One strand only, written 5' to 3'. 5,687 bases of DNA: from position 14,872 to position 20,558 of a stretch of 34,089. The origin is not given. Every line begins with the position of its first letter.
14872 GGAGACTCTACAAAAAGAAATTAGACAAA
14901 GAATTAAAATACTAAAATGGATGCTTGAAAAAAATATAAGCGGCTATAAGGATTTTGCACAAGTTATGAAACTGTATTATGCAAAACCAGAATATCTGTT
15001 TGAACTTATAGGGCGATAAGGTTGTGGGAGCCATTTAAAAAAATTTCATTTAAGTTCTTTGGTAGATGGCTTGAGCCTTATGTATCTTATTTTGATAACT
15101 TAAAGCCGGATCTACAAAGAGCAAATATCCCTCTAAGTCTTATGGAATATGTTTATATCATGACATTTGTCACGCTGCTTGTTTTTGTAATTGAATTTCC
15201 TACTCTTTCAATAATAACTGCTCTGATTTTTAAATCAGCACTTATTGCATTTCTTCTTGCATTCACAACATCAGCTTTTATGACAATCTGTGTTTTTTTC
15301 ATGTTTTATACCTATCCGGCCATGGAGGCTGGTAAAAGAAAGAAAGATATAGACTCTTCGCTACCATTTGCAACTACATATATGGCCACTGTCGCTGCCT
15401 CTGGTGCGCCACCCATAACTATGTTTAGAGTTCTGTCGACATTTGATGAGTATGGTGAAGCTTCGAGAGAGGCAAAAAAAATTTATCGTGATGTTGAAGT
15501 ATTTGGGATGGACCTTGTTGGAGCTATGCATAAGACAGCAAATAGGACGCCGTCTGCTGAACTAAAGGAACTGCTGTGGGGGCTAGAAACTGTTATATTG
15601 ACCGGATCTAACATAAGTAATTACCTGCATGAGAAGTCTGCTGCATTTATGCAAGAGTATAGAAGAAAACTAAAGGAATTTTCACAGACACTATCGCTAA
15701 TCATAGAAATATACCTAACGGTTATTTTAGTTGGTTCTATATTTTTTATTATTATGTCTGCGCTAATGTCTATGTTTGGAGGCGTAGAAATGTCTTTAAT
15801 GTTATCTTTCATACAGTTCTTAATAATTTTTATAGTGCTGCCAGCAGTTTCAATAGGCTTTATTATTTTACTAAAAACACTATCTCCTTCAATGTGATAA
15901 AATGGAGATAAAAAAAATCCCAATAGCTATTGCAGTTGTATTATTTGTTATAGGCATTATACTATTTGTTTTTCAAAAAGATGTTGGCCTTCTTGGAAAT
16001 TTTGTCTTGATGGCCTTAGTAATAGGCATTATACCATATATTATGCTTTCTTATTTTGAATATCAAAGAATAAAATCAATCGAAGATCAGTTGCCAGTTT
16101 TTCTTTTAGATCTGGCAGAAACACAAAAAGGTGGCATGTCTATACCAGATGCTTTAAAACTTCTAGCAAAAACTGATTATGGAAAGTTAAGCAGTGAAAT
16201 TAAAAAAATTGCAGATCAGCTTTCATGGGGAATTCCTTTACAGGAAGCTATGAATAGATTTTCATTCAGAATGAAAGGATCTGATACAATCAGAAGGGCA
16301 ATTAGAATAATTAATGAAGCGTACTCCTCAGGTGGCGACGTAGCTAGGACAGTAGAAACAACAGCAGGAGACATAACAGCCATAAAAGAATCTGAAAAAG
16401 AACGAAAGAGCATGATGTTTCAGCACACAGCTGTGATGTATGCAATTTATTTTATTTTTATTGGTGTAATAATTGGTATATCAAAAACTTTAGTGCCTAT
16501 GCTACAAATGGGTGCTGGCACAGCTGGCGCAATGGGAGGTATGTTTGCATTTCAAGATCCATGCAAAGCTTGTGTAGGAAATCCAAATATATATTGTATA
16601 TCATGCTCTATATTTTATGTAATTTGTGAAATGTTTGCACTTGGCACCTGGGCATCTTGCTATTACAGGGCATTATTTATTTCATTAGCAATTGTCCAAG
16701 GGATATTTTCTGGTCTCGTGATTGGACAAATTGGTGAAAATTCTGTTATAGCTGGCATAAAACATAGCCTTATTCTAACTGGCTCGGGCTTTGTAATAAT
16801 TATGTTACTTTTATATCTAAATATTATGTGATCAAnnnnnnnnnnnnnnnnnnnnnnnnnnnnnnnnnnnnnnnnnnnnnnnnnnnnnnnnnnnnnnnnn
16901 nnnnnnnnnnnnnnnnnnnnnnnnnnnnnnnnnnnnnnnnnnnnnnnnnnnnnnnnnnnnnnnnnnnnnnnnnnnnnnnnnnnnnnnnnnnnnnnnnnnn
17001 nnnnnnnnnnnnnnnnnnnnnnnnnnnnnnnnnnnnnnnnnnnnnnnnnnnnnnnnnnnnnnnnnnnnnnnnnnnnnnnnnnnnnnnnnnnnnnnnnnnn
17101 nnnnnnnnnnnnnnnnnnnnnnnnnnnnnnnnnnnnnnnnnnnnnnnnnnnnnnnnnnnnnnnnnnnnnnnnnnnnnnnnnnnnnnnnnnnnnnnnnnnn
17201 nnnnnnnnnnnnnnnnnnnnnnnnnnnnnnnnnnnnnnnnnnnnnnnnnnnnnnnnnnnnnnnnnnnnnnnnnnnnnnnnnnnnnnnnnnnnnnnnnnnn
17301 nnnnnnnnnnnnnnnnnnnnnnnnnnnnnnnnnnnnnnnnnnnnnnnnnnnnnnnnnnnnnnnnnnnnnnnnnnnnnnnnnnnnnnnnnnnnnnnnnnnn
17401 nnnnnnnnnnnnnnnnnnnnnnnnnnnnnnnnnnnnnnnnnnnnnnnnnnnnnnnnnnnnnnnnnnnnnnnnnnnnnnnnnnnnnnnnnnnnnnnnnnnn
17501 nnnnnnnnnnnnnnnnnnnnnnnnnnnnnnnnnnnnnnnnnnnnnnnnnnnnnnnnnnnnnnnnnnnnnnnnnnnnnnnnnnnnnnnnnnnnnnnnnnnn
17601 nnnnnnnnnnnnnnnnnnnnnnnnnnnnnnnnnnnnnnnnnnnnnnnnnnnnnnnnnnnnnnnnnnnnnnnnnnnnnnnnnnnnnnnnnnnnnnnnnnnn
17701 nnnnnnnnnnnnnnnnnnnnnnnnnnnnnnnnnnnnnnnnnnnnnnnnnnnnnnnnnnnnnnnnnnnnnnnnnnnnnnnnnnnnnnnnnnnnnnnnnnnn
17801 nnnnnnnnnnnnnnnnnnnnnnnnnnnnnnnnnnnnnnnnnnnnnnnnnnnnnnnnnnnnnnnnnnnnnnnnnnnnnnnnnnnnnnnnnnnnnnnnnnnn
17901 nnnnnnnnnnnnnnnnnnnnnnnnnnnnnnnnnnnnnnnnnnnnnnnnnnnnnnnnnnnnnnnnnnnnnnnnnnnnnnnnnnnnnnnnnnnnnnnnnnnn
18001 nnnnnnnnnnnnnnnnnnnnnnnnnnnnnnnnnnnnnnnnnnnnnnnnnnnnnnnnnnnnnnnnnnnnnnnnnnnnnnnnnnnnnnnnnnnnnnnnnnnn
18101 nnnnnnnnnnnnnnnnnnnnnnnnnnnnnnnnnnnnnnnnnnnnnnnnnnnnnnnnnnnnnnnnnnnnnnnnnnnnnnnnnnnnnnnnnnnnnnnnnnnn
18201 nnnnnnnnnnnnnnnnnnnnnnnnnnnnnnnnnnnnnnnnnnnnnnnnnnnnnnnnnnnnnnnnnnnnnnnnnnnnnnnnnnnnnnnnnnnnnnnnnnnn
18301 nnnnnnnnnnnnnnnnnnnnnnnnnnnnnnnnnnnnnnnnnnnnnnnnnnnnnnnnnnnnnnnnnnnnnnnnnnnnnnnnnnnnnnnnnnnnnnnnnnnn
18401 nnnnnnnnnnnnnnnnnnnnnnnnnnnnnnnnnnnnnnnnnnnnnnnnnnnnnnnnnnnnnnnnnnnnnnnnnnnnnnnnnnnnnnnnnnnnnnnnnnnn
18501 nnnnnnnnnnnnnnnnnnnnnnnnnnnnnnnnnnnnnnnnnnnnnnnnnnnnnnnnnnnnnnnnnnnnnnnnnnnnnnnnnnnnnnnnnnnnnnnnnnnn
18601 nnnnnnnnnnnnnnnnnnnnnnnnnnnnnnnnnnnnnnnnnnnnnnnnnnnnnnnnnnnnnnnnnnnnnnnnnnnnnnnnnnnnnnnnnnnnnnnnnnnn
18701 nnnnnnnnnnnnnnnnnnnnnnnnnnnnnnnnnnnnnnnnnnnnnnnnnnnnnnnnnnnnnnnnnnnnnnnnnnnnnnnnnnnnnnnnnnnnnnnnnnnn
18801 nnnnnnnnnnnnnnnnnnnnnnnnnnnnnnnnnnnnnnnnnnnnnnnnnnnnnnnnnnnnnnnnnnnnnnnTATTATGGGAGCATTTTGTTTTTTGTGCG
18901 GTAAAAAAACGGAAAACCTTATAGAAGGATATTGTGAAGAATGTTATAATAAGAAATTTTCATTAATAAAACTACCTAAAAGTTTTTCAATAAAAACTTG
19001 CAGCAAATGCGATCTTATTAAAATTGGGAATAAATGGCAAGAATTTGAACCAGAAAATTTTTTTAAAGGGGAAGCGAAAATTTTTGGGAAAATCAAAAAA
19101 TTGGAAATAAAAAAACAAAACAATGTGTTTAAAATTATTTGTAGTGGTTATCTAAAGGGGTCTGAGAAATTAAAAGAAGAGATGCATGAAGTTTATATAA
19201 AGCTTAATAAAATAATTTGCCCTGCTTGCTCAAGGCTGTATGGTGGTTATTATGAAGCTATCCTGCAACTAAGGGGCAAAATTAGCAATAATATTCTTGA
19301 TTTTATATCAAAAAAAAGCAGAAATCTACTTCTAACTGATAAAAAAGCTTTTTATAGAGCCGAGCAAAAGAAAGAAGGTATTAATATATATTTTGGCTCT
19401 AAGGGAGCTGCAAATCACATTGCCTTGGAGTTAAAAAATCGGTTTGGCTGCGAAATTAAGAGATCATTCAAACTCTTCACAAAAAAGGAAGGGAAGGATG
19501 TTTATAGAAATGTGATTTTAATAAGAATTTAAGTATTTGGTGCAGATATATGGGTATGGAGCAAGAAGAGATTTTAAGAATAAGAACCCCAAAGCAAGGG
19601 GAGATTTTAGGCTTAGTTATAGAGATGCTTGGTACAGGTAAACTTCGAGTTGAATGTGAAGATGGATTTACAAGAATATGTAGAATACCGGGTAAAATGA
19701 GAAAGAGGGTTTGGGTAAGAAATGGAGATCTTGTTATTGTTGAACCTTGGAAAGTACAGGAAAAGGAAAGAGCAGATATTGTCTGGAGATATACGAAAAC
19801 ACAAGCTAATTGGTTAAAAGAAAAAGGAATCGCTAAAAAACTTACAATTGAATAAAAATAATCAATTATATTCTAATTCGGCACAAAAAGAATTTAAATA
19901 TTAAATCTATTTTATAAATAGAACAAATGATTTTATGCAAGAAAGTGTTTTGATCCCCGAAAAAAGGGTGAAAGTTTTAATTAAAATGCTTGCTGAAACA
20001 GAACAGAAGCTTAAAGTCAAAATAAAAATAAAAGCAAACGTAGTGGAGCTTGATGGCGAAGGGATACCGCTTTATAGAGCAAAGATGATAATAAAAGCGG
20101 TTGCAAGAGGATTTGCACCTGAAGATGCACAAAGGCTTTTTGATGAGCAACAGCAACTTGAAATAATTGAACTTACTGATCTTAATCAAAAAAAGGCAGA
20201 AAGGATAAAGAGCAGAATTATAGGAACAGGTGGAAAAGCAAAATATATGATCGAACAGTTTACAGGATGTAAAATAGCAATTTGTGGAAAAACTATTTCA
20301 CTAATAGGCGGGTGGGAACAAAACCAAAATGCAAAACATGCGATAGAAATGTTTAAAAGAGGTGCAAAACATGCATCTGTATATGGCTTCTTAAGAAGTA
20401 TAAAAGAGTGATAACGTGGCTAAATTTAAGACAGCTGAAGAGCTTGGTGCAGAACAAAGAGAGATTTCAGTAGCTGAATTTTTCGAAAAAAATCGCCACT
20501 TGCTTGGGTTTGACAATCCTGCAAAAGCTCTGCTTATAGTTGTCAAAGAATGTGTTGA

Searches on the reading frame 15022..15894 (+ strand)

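Call 20: search_protein_families(library=pfam, proteins=[window:15022-15894:+], max_evalue=0.001)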
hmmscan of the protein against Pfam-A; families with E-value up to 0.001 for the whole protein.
window:15022-15894:+ (291 aa): 1 family
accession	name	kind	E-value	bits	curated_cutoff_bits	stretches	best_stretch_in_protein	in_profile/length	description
PF00482.28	T2SSF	-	1e-15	58.3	25.2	1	118-245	2-124/125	Type II secretion system (T2SS), protein F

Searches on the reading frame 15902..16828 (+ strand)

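Call 20: search_protein_families(library=pfam, proteins=[window:15902-16828:+], max_evalue=0.001)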
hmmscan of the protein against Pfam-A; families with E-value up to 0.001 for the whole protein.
window:15902-16828:+ (309 aa): 1 family
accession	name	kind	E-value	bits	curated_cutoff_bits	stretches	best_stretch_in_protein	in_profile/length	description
PF00482.28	T2SSF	-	1e-17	64.7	25.2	1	67-191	1-121/125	Type II secretion system (T2SS), protein F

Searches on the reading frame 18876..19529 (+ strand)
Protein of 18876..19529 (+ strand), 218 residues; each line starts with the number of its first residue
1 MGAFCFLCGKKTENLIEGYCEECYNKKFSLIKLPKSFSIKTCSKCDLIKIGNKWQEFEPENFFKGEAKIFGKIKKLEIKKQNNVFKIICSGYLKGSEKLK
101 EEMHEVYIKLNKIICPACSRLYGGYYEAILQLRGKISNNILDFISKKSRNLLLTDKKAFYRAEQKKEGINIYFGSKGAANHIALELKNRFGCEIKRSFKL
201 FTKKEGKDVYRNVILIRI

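Call 58: search_protein_families(library=pfam, proteins=[window:18876-19529:+], max_evalue=0.001)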
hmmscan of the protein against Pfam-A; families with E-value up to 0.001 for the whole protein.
window:18876-19529:+ (218 aa): 1 family
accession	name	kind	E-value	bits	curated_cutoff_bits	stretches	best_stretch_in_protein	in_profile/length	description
PF04981.18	NMD3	-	5.2e-38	131.4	24.9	1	5-218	1-243/243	NMD3 family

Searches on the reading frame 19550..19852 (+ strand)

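Call 58: search_protein_families(library=pfam, proteins=[window:19550-19852:+], max_evalue=0.001)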
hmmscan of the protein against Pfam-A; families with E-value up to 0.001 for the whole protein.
window:19550-19852:+ (101 aa): 1 family
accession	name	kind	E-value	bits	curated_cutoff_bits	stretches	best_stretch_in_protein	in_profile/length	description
PF01176.25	eIF-1a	-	5.1e-24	84.1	30.2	1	17-80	1-64/64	Translation initiation factor 1A / IF-1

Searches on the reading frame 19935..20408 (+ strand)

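Call 58: search_protein_families(library=pfam, proteins=[window:19935-20408:+], max_evalue=0.001)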
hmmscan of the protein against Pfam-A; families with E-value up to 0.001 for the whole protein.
window:19935-20408:+ (158 aa): 3 families
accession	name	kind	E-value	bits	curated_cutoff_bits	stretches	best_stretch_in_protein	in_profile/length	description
PF22891.2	KH_PNO1_2nd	-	1.2e-07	32.2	27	1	75-156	5-86/90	Eukaryotic type KH-domain (KH-domain type I) (327.11.2)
PF21800.4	KH_KRR1_2nd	-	4.2e-07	30.3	27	1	75-137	3-67/91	KRR1 small subunit processome component, second KH domain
PF00013.35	KH_1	-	0.00081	19.5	21.5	1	93-138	12-65/66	KH domain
